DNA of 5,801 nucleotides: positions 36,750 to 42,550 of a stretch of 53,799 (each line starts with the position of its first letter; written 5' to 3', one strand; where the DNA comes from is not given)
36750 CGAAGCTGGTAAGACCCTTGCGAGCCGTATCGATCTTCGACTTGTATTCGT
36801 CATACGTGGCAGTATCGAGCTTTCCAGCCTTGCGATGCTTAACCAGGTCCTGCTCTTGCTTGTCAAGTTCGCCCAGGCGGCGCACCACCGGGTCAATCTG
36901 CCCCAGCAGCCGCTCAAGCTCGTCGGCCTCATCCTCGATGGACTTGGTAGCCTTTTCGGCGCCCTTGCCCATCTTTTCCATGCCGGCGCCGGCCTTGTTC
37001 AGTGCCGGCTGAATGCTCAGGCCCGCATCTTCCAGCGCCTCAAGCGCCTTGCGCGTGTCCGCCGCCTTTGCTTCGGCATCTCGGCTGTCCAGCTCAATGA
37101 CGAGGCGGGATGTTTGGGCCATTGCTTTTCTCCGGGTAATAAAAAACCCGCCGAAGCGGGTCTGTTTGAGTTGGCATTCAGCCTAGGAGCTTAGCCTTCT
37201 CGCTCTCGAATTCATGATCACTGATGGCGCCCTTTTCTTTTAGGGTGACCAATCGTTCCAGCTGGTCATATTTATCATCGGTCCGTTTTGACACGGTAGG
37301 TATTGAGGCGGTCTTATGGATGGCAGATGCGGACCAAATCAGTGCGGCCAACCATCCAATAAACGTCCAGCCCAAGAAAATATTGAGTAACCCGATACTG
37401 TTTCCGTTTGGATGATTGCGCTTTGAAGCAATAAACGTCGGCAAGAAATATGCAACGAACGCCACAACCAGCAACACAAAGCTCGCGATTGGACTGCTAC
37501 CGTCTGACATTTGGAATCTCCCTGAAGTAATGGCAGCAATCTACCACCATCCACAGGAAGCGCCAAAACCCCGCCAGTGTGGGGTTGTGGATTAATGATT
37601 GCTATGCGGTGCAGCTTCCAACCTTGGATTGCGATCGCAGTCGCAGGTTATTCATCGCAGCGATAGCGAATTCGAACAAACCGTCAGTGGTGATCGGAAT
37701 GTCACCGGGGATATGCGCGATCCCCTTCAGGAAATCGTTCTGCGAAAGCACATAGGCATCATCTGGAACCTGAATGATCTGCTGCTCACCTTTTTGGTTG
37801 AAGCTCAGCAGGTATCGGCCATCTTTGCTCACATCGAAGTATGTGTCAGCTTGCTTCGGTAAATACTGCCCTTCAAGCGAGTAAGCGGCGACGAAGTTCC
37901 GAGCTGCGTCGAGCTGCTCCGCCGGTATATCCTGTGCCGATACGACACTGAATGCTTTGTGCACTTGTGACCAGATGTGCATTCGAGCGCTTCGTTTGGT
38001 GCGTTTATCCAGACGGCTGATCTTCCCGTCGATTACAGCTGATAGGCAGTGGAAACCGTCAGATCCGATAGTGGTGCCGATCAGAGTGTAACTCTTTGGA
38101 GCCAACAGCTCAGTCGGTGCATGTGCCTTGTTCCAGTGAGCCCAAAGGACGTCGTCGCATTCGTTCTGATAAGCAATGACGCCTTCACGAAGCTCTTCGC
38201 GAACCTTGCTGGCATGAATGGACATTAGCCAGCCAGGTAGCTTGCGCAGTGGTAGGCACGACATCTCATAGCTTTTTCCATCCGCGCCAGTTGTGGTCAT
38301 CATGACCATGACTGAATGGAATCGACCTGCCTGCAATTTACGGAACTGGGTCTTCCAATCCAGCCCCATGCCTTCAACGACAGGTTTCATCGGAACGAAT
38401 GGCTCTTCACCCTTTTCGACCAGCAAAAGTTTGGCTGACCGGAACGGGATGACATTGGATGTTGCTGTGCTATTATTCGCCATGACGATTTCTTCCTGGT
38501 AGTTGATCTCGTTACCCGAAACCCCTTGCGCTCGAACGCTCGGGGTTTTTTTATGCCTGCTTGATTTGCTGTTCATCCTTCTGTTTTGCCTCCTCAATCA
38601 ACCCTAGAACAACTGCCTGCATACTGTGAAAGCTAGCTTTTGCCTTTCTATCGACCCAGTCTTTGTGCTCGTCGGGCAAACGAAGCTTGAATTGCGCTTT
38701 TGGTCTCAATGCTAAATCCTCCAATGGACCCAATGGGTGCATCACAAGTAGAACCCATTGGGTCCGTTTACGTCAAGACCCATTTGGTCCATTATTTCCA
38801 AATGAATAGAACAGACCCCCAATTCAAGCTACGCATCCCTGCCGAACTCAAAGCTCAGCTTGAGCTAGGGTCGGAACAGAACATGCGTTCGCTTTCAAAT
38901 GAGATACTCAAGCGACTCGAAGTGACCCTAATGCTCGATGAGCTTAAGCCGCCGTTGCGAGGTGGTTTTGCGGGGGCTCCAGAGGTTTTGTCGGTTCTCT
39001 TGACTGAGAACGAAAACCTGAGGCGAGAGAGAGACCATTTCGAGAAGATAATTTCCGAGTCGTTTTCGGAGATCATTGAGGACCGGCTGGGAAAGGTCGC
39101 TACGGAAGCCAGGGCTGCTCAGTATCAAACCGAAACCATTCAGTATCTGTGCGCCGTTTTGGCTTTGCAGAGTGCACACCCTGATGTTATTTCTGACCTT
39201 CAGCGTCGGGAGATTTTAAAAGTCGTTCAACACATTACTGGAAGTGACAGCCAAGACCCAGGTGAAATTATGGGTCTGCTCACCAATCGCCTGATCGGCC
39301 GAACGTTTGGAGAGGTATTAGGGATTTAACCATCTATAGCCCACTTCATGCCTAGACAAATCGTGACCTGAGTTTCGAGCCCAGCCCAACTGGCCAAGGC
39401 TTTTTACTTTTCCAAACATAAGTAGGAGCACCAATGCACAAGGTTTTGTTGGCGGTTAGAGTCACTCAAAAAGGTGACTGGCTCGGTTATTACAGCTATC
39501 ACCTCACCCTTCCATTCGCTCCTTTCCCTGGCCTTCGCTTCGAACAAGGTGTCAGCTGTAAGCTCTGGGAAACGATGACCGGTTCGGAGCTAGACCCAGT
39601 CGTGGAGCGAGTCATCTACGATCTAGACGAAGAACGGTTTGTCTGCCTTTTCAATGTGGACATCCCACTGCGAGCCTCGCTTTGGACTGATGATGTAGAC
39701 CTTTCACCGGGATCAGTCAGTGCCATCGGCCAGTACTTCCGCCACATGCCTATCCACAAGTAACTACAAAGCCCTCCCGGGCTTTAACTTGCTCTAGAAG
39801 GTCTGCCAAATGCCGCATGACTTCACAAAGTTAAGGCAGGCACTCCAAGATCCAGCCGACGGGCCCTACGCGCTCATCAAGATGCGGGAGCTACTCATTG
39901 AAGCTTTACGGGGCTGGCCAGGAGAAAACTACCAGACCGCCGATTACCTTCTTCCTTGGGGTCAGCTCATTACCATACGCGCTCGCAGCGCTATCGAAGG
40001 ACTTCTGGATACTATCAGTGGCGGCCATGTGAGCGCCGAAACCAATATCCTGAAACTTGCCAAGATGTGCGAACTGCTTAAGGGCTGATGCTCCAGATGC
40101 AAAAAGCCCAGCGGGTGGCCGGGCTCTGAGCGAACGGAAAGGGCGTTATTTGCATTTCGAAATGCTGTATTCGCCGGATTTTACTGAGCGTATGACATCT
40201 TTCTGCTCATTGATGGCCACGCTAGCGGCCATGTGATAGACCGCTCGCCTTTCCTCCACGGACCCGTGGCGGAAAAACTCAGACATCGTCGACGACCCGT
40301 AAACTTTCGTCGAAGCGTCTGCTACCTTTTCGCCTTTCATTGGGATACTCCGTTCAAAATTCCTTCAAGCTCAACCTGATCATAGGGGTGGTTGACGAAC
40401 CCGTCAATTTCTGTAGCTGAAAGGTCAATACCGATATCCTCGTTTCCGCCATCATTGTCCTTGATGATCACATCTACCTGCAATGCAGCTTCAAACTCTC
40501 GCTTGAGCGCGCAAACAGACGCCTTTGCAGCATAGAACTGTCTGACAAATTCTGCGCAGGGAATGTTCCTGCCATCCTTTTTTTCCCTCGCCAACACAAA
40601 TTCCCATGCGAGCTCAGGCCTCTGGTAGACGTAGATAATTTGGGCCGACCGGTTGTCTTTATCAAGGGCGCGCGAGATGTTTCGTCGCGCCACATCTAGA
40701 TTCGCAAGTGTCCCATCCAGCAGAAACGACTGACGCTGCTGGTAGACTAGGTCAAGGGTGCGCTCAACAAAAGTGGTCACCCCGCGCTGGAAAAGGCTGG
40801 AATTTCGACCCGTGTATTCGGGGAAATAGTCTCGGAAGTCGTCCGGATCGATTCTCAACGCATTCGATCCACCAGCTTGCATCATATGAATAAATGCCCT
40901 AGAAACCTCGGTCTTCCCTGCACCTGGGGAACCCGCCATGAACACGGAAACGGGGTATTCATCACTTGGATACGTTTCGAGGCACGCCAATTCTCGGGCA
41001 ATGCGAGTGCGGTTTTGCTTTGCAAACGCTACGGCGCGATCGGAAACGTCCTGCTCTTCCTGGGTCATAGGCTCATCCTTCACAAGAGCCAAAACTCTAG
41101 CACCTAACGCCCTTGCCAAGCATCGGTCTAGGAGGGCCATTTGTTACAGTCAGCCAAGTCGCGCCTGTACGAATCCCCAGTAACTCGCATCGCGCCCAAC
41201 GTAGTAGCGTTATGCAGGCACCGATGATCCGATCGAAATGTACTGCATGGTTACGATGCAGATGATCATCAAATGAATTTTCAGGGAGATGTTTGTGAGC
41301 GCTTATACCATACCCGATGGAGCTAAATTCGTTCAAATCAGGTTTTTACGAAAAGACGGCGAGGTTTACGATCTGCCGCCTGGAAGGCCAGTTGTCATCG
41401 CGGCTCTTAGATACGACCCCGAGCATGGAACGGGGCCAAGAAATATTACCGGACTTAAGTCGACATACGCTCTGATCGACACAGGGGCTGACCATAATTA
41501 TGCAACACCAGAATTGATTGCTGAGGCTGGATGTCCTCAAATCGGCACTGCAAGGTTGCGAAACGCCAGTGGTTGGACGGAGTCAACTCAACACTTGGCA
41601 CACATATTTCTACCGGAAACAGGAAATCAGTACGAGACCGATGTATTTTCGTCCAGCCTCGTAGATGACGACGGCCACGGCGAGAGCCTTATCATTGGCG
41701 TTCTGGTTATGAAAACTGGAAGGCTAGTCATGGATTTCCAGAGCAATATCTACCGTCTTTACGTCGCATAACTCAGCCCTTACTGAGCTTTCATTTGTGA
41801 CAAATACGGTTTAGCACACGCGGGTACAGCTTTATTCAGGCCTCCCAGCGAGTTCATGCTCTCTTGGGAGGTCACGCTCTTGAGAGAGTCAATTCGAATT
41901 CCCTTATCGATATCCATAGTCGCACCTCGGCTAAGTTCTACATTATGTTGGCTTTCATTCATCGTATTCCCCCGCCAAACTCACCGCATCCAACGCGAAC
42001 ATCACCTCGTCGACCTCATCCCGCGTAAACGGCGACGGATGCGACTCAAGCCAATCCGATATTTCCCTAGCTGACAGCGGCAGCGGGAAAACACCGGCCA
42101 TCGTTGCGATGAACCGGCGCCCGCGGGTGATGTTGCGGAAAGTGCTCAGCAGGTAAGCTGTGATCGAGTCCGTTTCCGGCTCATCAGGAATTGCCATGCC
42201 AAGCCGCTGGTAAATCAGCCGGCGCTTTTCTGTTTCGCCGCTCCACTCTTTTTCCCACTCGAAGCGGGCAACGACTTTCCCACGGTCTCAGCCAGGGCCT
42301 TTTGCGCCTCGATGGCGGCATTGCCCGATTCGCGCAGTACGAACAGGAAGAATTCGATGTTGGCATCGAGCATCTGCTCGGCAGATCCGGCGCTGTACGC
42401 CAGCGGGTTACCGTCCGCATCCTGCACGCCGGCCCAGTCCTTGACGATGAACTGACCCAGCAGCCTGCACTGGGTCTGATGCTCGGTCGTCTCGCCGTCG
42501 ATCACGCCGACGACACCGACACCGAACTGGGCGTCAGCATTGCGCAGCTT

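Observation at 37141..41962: A 4.8-kb low-GC accessory island sits between the tail chaperone GT and the tape measure gene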

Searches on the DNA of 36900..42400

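Call 38: search_rna_families(source=window, start=36900, end=42400, threshold=evalue, max_evalue=5, show_alignments=3)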
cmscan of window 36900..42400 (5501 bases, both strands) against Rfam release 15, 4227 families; matches with E-value up to 5: 2.
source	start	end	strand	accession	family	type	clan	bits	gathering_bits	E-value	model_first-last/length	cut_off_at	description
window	37141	37225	-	RF02144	rsmX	Gene;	CL00106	24.9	56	0.13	1-114/114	no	rsmX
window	37134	37362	-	RF02079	STnc180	Gene; sRNA;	-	18.4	50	3.1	1-208/208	no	Enterobacterial sRNA STnc180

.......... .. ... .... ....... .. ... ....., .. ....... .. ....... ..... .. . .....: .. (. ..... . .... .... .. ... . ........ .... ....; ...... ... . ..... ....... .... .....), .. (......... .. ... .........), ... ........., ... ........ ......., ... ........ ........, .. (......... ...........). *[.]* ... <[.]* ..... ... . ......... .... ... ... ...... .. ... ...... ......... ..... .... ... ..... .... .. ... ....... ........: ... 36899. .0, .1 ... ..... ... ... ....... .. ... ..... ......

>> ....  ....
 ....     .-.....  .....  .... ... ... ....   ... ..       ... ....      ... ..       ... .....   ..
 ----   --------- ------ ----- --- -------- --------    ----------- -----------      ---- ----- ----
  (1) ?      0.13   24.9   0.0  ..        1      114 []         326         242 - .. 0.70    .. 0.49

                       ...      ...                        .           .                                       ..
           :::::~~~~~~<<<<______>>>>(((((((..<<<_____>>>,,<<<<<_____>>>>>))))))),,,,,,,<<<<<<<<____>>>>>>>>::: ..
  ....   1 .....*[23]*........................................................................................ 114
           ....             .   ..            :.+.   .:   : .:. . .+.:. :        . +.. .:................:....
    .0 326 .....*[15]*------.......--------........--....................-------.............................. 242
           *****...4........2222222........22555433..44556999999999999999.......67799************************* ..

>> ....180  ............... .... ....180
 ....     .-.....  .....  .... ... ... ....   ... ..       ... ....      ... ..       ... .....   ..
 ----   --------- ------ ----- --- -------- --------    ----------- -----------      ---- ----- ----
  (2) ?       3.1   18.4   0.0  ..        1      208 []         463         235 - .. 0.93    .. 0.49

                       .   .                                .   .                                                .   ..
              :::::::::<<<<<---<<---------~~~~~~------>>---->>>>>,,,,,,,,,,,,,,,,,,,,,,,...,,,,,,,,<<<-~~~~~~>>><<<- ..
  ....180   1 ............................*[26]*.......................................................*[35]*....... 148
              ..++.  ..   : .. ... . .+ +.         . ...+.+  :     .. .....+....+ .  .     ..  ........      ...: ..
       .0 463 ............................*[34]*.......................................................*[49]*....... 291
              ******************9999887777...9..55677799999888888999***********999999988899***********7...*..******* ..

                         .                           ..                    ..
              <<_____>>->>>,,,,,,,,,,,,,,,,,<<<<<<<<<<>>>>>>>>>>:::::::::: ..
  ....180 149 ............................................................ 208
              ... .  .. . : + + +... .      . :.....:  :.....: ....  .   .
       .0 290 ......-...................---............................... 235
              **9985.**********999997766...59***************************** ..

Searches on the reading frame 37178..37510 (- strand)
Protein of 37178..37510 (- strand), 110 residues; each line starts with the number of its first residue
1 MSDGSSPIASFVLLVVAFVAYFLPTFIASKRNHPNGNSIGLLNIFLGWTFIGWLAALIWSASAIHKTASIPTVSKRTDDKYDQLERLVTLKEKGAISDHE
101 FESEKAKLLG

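Call 3: search_protein_families(library=pfam, max_evalue=0.01, proteins=[window:37178-37510:-])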
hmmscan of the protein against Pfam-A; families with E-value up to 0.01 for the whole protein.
window:37178-37510:- (110 aa): 3 families
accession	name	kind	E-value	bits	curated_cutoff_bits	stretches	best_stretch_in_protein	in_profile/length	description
PF14373.11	Imm_superinfect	-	1.5e-17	63.7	27.9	1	21-60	2-41/42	Superinfection immunity protein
PF09851.14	SHOCT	-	9e-06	25.7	27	1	82-109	1-28/28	Short C-terminal domain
PF11742.13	DUF3302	-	0.0016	19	32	1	11-61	14-65/77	Protein of unknown function (DUF3302)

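Call 4: search_protein_families(library=phrogs, max_evalue=0.001, proteins=[window:37178-37510:-])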
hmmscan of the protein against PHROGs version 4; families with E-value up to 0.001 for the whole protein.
window:37178-37510:- (110 aa): 6 families
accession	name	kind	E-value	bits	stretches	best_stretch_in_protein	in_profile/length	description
phrog_1039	-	moron, auxiliary metabolic gene and host takeover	8.2e-24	85.5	1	7-81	115-189/199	immunity to superinfection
phrog_1584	-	unknown function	1.8e-12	48.4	1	9-58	51-100/105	-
phrog_2700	-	unknown function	7.7e-09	36.4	1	72-110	295-330/331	-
phrog_8436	-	unknown function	1.9e-05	25.7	1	13-66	3-49/110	-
phrog_888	-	unknown function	0.0001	23.2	1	67-110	226-270/271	-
phrog_34972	-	unknown function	0.00014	22.5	1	81-109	23-51/223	-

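Call 11: search_protein_families(library=padloc, max_evalue=0.01, proteins=[window:37178-37510:-])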
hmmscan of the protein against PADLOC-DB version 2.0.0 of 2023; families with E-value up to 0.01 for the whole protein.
window:37178-37510:- (110 aa): 0 families

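Call 65: search_protein_families(library=ncbifam, max_evalue=0.01, proteins=[window:37178-37510:-])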
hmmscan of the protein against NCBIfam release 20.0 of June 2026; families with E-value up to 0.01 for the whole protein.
window:37178-37510:- (110 aa): 0 families

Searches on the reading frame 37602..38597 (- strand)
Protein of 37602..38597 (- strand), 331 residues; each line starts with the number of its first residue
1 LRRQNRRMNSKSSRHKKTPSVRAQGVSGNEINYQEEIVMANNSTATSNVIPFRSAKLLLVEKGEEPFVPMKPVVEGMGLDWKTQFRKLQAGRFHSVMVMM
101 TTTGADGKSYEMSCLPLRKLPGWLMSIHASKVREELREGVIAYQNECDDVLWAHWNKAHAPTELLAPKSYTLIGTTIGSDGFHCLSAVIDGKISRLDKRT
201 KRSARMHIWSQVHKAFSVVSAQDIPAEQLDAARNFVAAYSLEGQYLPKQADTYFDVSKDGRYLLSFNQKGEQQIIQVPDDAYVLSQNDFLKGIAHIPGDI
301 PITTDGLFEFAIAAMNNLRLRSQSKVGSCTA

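Call 3: search_protein_families(library=pfam, max_evalue=0.01, proteins=[window:37602-38597:-])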
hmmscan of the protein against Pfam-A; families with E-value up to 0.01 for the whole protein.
window:37602-38597:- (331 aa): 1 family
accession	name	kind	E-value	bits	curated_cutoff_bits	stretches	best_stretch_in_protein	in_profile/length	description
PF10547.14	P22_AR_N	-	4.3e-44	149.8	30.7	1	50-160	3-114/115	P22_AR N-terminal domain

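Call 4: search_protein_families(library=phrogs, max_evalue=0.001, proteins=[window:37602-38597:-])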
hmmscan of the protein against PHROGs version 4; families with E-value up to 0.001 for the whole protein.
window:37602-38597:- (331 aa): 7 families
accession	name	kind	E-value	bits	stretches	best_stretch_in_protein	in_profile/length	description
phrog_524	-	transcription regulation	2.5e-59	202.8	1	42-249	4-202/317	anti-repressor Ant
phrog_14366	-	unknown function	5.3e-34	117.9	1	49-151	5-107/122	-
phrog_245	-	transcription regulation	5.3e-30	106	1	8-253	2-218/319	anti-repressor Ant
phrog_2127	-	transcription regulation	3.1e-15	57.7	1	45-249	5-197/313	anti-repressor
phrog_29922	-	unknown function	2.7e-08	34.7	1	45-168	6-131/230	-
phrog_7940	-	unknown function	5.2e-07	30.5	1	48-157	5-126/252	-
phrog_2812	-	unknown function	2.3e-06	28.3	1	195-250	136-191/288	-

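Call 11: search_protein_families(library=padloc, max_evalue=0.01, proteins=[window:37602-38597:-])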
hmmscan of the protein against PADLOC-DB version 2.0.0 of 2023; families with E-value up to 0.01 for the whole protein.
window:37602-38597:- (331 aa): 0 families

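Call 65: search_protein_families(library=ncbifam, max_evalue=0.01, proteins=[window:37602-38483:-])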
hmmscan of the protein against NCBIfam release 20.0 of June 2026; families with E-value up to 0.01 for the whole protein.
window:37602-38483:- (293 aa): 0 families

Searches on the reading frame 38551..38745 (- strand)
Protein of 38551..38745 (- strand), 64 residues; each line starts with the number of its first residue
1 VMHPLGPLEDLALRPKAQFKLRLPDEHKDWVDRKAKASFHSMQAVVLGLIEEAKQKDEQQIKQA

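Call 3: search_protein_families(library=pfam, max_evalue=0.01, proteins=[window:38551-38745:-])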
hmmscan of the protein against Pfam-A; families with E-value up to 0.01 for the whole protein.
window:38551-38745:- (64 aa): 1 family
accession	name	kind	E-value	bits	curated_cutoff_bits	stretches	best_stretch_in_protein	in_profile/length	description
PF03869.20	Arc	-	0.0021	18.3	20.4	1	16-56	4-44/50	Arc-like DNA binding domain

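Call 4: search_protein_families(library=phrogs, max_evalue=0.001, proteins=[window:38551-38745:-])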
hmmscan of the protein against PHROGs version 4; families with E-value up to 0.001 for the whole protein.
window:38551-38745:- (64 aa): 2 families
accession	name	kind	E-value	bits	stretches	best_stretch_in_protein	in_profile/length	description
phrog_795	-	other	1.9e-05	25.9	1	16-60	17-61/116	partition protein ATPase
phrog_228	-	transcription regulation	0.00061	20.6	1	15-62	9-56/251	Arc-like repressor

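Call 11: search_protein_families(library=padloc, max_evalue=0.01, proteins=[window:38551-38745:-])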
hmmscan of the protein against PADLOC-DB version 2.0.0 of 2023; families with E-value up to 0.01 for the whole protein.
window:38551-38745:- (64 aa): 0 families

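Call 65: search_protein_families(library=ncbifam, max_evalue=0.01, proteins=[window:38551-38706:-])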
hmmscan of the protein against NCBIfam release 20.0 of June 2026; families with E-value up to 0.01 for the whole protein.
window:38551-38706:- (51 aa): 0 families

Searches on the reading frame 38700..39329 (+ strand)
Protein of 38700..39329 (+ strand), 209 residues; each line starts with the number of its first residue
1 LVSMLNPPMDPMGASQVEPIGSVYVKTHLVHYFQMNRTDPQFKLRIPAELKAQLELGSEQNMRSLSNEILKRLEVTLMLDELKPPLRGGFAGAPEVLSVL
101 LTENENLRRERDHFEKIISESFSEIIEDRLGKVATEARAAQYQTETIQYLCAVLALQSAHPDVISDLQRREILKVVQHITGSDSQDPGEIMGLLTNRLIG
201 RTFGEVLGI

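Call 3: search_protein_families(library=pfam, max_evalue=0.01, proteins=[window:38700-39329:+])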
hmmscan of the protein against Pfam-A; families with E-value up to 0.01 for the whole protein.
window:38700-39329:+ (209 aa): 1 family
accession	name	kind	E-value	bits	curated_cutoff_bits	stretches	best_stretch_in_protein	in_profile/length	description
PF03869.20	Arc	-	1.2e-07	31.9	20.4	1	37-77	2-42/50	Arc-like DNA binding domain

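Call 4: search_protein_families(library=phrogs, max_evalue=0.001, proteins=[window:38700-39329:+])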
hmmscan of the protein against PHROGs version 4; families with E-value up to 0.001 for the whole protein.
window:38700-39329:+ (209 aa): 6 families
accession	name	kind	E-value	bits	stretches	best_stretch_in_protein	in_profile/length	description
phrog_795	-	other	1.3e-11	45.8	1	33-78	11-56/116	partition protein ATPase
phrog_1388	-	unknown function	4.4e-10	40.9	1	35-79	1-45/143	-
phrog_2685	-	other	2.4e-08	35.5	1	34-78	13-57/161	partition protein ATPase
phrog_228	-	transcription regulation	3.6e-07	31.2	1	34-98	5-59/251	Arc-like repressor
phrog_4515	-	unknown function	5.9e-06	26.7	1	35-77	1-43/224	-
phrog_3178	-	transcription regulation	2.5e-05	25.6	1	35-77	5-47/125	Arc-like DNA binding domain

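Call 11: search_protein_families(library=padloc, max_evalue=0.01, proteins=[window:38700-39329:+])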
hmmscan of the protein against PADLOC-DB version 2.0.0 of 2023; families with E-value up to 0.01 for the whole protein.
window:38700-39329:+ (209 aa): 0 families

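Call 65: search_protein_families(library=ncbifam, max_evalue=0.01, proteins=[window:38802-39329:+])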
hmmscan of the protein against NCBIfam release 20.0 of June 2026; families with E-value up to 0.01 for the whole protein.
window:38802-39329:+ (175 aa): 2 families
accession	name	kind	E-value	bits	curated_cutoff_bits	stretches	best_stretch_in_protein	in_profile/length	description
NF046104.1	PptglHdxlasePcsB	equivalog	0.0003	20.1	450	1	66-133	72-137/400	peptidoglycan hydrolase PcsB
NF052309.1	conj_TF_TprA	exception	0.0011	19.4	150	1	4-47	4-47/81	ICE element conjugation transcription factor TprA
